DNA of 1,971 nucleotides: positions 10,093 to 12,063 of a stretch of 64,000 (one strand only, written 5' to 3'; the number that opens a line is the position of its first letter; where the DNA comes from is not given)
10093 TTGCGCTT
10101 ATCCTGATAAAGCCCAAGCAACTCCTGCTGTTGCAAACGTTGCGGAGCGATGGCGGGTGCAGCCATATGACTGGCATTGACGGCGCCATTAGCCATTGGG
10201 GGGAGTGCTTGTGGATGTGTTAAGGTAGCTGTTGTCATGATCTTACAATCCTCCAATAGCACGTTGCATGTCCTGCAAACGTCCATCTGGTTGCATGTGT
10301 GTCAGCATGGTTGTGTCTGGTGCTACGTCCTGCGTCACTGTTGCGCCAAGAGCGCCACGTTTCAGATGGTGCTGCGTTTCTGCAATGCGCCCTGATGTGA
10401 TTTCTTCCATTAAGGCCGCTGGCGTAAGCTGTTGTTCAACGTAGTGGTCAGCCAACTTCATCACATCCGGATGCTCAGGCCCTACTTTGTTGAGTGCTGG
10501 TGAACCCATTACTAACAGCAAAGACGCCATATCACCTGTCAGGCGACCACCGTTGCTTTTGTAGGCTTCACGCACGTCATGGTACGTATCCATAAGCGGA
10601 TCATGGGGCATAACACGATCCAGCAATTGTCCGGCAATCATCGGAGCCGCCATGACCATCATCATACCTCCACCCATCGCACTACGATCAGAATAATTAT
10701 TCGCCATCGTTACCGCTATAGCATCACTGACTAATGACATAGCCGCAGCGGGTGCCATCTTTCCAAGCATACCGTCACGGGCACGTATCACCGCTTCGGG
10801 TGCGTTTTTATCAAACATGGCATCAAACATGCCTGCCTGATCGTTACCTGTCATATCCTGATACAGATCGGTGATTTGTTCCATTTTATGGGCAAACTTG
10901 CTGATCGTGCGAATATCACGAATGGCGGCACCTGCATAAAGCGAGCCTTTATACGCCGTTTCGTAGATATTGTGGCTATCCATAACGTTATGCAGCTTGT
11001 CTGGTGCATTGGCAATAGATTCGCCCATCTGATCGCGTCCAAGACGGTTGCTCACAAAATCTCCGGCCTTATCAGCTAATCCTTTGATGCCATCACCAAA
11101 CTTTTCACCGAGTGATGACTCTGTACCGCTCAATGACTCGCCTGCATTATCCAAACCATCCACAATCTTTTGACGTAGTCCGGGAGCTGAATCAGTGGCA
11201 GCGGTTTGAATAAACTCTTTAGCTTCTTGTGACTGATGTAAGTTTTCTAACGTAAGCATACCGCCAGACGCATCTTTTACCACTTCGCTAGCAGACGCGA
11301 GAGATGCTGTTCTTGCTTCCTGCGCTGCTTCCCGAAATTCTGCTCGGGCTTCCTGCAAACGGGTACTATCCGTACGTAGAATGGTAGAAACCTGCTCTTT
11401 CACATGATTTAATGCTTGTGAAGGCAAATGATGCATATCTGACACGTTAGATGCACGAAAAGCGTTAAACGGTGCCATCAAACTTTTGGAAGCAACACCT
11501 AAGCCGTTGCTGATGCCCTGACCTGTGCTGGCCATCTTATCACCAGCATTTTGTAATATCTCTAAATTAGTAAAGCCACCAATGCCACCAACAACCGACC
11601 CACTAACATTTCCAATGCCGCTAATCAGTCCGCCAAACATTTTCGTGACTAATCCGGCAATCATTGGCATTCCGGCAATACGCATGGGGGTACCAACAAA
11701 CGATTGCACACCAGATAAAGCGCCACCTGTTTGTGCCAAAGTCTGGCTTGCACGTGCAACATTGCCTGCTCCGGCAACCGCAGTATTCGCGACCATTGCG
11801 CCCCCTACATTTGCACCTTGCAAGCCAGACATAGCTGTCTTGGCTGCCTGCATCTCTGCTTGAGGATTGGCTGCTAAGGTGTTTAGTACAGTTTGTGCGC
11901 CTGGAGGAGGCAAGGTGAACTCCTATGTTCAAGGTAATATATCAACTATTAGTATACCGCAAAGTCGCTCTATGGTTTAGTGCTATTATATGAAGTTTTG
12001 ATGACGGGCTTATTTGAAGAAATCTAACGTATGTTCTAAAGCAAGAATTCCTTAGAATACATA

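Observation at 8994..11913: Coupled pair of large orphan proteins (555 + 414 aa) with Gly/Ala/Met-rich hydrophobic hairpins and no signal peptides, between fur and hupB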

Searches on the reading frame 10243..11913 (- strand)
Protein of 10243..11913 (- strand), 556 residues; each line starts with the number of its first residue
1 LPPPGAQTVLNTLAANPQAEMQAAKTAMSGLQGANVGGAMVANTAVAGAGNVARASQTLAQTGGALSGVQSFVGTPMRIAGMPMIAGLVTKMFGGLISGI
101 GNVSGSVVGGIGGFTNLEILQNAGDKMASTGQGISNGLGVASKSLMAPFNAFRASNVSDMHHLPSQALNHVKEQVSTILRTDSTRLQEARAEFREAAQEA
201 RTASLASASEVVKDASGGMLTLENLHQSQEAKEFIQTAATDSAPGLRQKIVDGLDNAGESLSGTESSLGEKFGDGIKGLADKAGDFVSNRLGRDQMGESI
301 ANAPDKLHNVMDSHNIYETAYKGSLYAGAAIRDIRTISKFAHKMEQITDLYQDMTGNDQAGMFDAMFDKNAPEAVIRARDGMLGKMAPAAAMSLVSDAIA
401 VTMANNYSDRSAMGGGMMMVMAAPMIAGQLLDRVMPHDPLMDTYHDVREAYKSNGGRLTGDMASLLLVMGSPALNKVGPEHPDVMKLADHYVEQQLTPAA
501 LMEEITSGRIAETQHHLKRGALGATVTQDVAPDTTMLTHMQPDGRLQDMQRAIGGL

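Call 3: search_protein_families(library=pfam, proteins=[window:10243-11913:-], max_evalue=0.1)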
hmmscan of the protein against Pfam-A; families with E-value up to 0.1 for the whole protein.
window:10243-11913:- (556 aa): 0 families

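Call 6: find_homologous_proteins(query=window:10243-11913:-, max_evalue=0.001)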
Query window:10243-11913:- (556 aa): 1 proteins with E <= 0.001 among 8000 candidates.
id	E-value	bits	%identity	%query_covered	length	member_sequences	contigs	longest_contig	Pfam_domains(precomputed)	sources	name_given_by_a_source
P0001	0.0e+0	1196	100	100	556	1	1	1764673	-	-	-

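Call 7: search_protein_families(library=ncbifam, proteins=[window:10243-11913:-], max_evalue=0.1)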
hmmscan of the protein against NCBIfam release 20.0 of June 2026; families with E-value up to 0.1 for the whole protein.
window:10243-11913:- (556 aa): 0 families

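Call 10: find_encoding_contigs(protein=P0001, flank=10000, max_places=4)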
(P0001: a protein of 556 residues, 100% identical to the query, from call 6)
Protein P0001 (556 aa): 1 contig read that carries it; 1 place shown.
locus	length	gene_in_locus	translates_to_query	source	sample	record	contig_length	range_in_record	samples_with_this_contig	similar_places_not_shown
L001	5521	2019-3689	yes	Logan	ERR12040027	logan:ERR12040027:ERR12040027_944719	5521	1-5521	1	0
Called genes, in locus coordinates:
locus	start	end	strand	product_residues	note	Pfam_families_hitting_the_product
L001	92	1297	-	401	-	-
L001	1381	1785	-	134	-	PF01475:FUR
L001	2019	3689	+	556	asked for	-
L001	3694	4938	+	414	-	-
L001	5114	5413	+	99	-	PF00216:Bac_DNA_binding, PF18291:HU-HIG (weak)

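Call 15: search_solved_structures(query=window:10243-11913:-, max_evalue=10)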
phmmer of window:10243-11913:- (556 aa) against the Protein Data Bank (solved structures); distinct sequences matched with E-value up to 10: 8.
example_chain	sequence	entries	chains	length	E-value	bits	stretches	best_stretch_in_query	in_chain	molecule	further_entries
8ii8_A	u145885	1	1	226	0.022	16.9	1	197-307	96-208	Chromoprotein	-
6sev_A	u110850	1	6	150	0.1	14.7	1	230-290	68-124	DNA starvation/stationary phase protection protein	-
1qgh_A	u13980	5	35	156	0.11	14.6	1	230-290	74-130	NON-HEME IRON-CONTAINING FERRITIN | DNA protection during starvation protein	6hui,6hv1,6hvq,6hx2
2iy4_A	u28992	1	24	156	0.11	14.6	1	230-290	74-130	NON-HEME IRON-CONTAINING FERRITIN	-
6hvq_E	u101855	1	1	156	0.11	14.6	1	230-290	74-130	DNA protection during starvation protein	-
2bk6_A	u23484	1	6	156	0.11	14.6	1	230-290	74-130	NON-HEME IRON-CONTAINING FERRITIN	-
2bkc_A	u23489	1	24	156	0.11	14.5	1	230-290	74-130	NON-HEME IRON-CONTAINING FERRITIN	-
2bjy_A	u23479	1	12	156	0.11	14.5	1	230-290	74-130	NON-HEME IRON-CONTAINING FERRITIN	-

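Call 21: search_protein_representatives(protein=window:10243-11913:-)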
Query: 556 residues. Proteins with E-value up to 0.001 (for the whole library): 55; up to 1e-10: 13; up to 1e-30: 1. The best 55 are listed.
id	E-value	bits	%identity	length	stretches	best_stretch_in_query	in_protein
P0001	0.0e+00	1196.0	100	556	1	1-556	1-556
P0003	1.1e-29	120.2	34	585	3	249-555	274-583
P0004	5.7e-29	117.8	30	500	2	248-519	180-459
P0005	4.5e-28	114.9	29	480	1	249-550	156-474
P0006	6.9e-26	107.7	25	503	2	250-518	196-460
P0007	1.4e-24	103.4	27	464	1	254-554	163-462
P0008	1.8e-24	103.0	30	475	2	255-551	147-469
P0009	2.1e-24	102.8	28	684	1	24-517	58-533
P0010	8.2e-22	94.2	29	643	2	68-516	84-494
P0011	8.6e-21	90.9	28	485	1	282-554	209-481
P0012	4.8e-20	88.4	30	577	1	272-546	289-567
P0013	2.5e-17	79.4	30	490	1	247-511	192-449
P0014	2.2e-16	76.3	25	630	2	306-518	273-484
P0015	1.3e-10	57.3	27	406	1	315-524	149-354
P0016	2.2e-10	56.5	27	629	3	313-516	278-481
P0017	5.2e-10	55.3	25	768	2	248-513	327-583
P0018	2.0e-09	53.3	28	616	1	310-507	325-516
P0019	2.7e-09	52.9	25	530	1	238-519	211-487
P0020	3.4e-09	52.6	25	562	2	281-532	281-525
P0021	3.7e-09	52.5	25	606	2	313-513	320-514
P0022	7.6e-09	51.4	25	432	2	264-519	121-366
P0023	1.7e-08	50.3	26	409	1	251-507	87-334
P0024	1.7e-08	50.3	27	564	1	250-510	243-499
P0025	2.6e-08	49.7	25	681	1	223-519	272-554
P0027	4.1e-08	49.0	24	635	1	266-513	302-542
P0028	6.1e-08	48.4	25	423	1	305-518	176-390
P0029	1.5e-07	47.2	23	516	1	100-517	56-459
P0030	7.0e-07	45.0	25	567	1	274-524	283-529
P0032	8.9e-07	44.6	22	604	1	249-534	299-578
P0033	1.0e-06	44.4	27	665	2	265-525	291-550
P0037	3.4e-06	42.7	23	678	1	302-518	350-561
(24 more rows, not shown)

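Call 23: predict_structure(protein=window:10243-11913:-)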
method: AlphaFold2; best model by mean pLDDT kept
length: 556 residues; sequences in the alignment: 1
mean_pLDDT: 38.4   pTM: 0.19
mean pLDDT of the five models: 38.4, 37.2, 36.6, 35.7, 32.0
residues with pLDDT >= 90: 0; 70-90: 0; 50-70: 7; < 50: 549
segments of 3 or more residues with pLDDT < 50: 1-15, 17-217, 230-556
pLDDT, mean of each block of 10 residues (from residue 1): 39 45 40 37 35 38 41 38 39 37 35 35 39 37 35 35 40 35 37 39 40 47 48 44 39 37 37 41 41 38 36 36 31 32 39 44 41 38 37 38 37 37 38 40 45 43 42 41 43 36 37 32 31 31 39 35
secondary structure, 60 per line:
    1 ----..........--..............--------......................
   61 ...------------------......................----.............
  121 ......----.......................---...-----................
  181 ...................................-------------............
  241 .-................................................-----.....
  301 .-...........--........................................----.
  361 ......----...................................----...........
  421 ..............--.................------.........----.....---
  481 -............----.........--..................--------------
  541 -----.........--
elements in order: H5-14 H17-30 H39-63 H82-103 H108-126 H131-153 H165-215 H229-241 H243-290 H296-301 H303-313 H316-355 H360-366 H371-405 H410-434 H437-453 H460-468 H473-477 H482-493 H498-506 H509-526 H546-554

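Call 24: search_protein_families(library=pfam, alignment_id=A1, max_evalue=0.01)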
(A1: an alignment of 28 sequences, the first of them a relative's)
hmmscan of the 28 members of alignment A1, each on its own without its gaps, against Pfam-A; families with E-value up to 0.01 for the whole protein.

A. member 1, P0001 (556 aa): 0 families

B. families by the number of members that match (of 28 scanned): 1 family
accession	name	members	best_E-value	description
PF24810.1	RBD_LARS1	1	0.0051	Leucine--tRNA ligase, RagD-binding domain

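Call 25: search_solved_structures(query=A1, max_evalue=10)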
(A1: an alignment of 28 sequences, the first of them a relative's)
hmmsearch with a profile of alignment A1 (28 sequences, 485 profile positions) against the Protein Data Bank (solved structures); distinct sequences matched with E-value up to 10: 10.
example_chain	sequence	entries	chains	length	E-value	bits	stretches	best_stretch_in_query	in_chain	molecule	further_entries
3g67_A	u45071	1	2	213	0.025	17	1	23-169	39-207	Methyl-accepting chemotaxis protein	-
3g6b_A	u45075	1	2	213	0.028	16.8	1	23-167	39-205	Methyl-accepting chemotaxis protein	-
6w2v_A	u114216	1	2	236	0.22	13.9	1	61-185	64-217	Junction 23 DHR14-DHR18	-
5cwp_A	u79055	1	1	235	0.94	11.8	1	20-181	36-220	Designed helical repeat protein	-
1x74_A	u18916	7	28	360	2.3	10.5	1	305-368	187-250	2-methylacyl-CoA racemase | probable alpha-methylacyl-CoA racemase MCR | PROBABLE ALPHA-METHYLACYL-COA RACEMASE MCR (2-METHYLACYL-COA RACEMASE) (2-ARYLPROPIONYL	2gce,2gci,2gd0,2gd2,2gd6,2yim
9i2t_A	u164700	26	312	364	2.4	10.5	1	305-368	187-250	Alpha-methylacyl-CoA racemase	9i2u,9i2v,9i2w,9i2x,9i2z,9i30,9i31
8rp4_A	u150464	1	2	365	2.4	10.5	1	305-368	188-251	Alpha-methylacyl-CoA racemase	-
8rp3_A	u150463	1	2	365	2.4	10.5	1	305-368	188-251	Alpha-methylacyl-CoA racemase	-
8rmw_A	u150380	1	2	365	2.4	10.5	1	305-368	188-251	Alpha-methylacyl-CoA racemase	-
3jqh_A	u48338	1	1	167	8.7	8.6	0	334-381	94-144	C-type lectin domain family 4 member M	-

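Call 27: find_homologous_proteins(query=A1, max_evalue=0.001)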
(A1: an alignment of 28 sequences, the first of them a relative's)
Query A1 (28 sequences) (556 aa, profile of the alignment): 1 proteins with E <= 0.001 among 8000 candidates.
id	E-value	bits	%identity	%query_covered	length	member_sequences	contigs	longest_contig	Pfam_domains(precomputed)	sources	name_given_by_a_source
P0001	1.0e-113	399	100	100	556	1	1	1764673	-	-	-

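Call 28: find_encoding_contigs(protein=P0003, flank=10000, max_places=3)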
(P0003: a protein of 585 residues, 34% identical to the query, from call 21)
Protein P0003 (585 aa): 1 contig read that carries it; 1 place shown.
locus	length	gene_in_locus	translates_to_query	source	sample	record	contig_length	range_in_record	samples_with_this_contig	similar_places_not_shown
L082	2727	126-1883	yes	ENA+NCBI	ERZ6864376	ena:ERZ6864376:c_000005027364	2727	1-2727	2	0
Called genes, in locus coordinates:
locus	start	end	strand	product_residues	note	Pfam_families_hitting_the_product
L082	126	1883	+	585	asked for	-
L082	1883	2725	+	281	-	?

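Call 29: list_cluster_members(proteins=[P0003, P0004, P0005, P0006, P0007, P0008, P0009, P0010, P0011, P0012])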
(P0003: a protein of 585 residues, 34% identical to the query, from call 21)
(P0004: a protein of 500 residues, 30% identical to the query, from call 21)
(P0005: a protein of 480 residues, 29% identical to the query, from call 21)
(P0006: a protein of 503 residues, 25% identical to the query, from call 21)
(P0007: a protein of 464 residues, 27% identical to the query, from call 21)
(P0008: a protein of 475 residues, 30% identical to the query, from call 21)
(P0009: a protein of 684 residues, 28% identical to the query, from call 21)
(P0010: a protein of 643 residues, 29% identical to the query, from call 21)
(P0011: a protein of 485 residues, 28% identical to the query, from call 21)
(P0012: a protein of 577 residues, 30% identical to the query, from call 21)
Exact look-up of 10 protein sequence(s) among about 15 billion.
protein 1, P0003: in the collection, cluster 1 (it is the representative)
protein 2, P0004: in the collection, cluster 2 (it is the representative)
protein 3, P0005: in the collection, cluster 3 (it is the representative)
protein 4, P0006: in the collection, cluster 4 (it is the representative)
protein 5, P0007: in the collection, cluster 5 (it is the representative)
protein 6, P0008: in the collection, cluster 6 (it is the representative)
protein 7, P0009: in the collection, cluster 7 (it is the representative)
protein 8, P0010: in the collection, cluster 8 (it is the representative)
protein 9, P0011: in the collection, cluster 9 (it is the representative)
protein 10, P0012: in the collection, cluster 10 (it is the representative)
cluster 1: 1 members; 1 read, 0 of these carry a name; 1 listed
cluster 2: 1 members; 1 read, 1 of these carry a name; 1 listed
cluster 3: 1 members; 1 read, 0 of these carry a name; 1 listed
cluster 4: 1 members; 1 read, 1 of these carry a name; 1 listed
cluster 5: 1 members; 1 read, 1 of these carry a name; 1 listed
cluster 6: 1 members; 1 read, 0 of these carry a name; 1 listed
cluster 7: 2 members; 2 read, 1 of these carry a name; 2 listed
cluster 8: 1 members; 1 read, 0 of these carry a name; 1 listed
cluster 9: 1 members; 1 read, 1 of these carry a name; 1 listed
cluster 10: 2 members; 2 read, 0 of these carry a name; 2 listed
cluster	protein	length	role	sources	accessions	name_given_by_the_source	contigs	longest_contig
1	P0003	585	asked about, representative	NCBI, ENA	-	-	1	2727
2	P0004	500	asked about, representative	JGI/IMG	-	hypothetical protein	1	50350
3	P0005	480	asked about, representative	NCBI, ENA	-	-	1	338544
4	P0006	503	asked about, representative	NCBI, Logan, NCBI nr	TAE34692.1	MAG: hypothetical protein EAY65_01770 [Alphaproteobacteria bacterium]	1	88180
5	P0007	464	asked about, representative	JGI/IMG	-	hypothetical protein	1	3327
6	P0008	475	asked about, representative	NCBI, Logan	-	-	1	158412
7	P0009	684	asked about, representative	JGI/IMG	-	hypothetical protein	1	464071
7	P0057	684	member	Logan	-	-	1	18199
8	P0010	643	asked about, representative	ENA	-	-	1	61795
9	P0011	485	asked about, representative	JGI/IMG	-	hypothetical protein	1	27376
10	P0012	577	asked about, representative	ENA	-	-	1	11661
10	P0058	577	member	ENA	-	-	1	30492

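Call 30: find_encoding_contigs(protein=P0005, flank=10000, max_places=2)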
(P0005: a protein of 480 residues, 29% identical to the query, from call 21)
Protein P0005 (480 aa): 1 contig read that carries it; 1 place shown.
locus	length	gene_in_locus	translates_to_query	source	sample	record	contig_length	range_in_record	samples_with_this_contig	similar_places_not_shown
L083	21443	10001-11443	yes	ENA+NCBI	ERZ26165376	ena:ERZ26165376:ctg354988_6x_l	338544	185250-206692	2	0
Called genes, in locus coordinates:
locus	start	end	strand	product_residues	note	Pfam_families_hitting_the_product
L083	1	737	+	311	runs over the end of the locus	PF02954:HTH_8 (weak)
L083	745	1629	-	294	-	PF00657:Lipase_GDSL, PF13472:Lipase_GDSL_2, PF25182:NonGDSL (weak)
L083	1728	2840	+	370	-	PF00730:HhH-GPD, PF14815:NUDIX_4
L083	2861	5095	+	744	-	PF07676:PD40 (faint), PF26549:Tricorn_N (faint), PF00930:DPPIV_N (faint), PF14781:BBS2_N (faint), PF24797:Beta-prop_WDR35_TULP_N (faint), PF00353:HemolysinCabind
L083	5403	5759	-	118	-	-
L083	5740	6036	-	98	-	-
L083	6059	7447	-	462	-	PF00890:FAD_binding_2, PF01134:GIDA (weak), PF07992:Pyr_redox_2, PF12831:FAD_oxidored, PF13450:NAD_binding_8 (weak), PF13738:Pyr_redox_3, PF00070:Pyr_redox, PF02852:Pyr_redox_dim, +1 more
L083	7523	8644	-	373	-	PF04055:Radical_SAM, PF06969:HemN_C (faint)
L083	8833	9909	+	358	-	PF25084:LbH_EIF2B (faint), PF25087:GMPPB_C (faint), PF00132:Hexapep (weak)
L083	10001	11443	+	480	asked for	-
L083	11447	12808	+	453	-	-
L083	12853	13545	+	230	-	PF00561:Abhydrolase_1 (faint), PF12697:Abhydrolase_6, PF12146:Hydrolase_4 (weak)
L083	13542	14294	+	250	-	PF08241:Methyltransf_11, PF13649:Methyltransf_25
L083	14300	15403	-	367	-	-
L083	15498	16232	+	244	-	PF13500:AAA_26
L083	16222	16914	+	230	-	PF06271:RDD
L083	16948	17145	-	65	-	-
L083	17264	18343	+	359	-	PF01180:DHO_dh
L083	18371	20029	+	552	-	PF02776:TPP_enzyme_N, PF00205:TPP_enzyme_M, PF02775:TPP_enzyme_C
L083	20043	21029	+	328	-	PF03186:CobD_Cbib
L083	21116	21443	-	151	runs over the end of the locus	PF13358:DDE_3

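Call 31: find_encoding_contigs(protein=P0009, flank=10000, max_places=2)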
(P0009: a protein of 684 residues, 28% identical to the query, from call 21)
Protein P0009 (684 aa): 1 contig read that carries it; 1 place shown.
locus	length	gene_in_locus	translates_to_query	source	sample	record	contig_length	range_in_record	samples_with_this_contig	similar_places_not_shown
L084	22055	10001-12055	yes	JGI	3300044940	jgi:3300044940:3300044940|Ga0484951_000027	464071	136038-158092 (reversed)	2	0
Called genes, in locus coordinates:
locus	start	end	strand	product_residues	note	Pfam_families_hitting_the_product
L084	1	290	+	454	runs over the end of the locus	PF08245:Mur_ligase_M, PF02875:Mur_ligase_C (weak)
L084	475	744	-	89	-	-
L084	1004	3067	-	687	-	PF13567:DUF4131, PF03772:Competence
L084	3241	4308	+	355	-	PF13469:Sulfotransfer_3 (weak)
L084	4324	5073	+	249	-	PF20772:TACO1_YebC_N, PF01709:Transcrip_reg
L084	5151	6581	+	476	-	-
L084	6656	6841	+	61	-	-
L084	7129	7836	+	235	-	PF02606:LpxK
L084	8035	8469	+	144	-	PF02502:LacAB_rpiB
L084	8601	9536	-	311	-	PF00254:FKBP_C (weak)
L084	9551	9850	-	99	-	PF01313:Bac_export_3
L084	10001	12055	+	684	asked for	-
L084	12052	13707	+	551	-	-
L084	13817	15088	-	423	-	-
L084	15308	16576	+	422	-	PF00463:ICL, PF13714:PEP_mutase, PF00463:ICL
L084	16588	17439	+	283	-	PF00561:Abhydrolase_1 (faint), PF12146:Hydrolase_4, PF20434:BD-FAE (faint)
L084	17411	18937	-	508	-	PF00206:Lyase_1, PF10397:ADSL_C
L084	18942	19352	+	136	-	PF06347:SH3_4, PF08239:SH3_3 (weak), PF06347:SH3_4 (weak)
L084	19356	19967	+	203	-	PF02660:G3P_acyltransf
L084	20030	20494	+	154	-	PF07310:PAS_5 (weak)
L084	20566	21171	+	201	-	PF00881:Nitroreductase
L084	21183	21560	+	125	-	PF11969:DcpS_C, PF01230:HIT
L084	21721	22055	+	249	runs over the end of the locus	PF04335:VirB8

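Call 32: find_encoding_contigs(protein=P0006, flank=10000, max_places=2)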
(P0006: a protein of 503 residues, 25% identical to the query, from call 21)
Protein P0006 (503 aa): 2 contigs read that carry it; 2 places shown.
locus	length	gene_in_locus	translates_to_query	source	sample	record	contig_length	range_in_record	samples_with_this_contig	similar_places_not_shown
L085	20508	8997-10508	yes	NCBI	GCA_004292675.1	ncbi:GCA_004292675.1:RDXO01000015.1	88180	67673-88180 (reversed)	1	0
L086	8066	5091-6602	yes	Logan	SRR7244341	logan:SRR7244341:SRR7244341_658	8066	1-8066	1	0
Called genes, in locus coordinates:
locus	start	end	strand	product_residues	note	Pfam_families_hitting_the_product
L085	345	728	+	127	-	-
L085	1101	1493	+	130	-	-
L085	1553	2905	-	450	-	PF01523:PmbA_TldD_1st, PF19290:PmbA_TldD_2nd, PF19289:PmbA_TldD_3rd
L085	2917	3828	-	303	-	PF02729:OTCace_N, PF00185:OTCace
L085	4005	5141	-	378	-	PF00202:Aminotran_3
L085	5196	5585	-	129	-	-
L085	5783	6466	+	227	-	PF00072:Response_reg, PF00486:Trans_reg_C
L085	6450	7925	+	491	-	PF00512:HisKA (weak), PF02518:HATPase_c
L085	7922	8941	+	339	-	PF00156:Pribosyltran (weak)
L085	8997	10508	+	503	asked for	-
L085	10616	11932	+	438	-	-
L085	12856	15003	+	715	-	PF00669:Flagellin_N, PF00700:Flagellin_C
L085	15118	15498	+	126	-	-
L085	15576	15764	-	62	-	-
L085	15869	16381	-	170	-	PF05981:CreA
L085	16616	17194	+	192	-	PF05708:Peptidase_C92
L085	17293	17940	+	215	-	PF13527:Acetyltransf_9 (faint)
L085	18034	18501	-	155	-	PF22811:Zn_ribbon_NrdR, PF03477:ATP-cone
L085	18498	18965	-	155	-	-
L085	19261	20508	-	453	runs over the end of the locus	PF00464:SHMT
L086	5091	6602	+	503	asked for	-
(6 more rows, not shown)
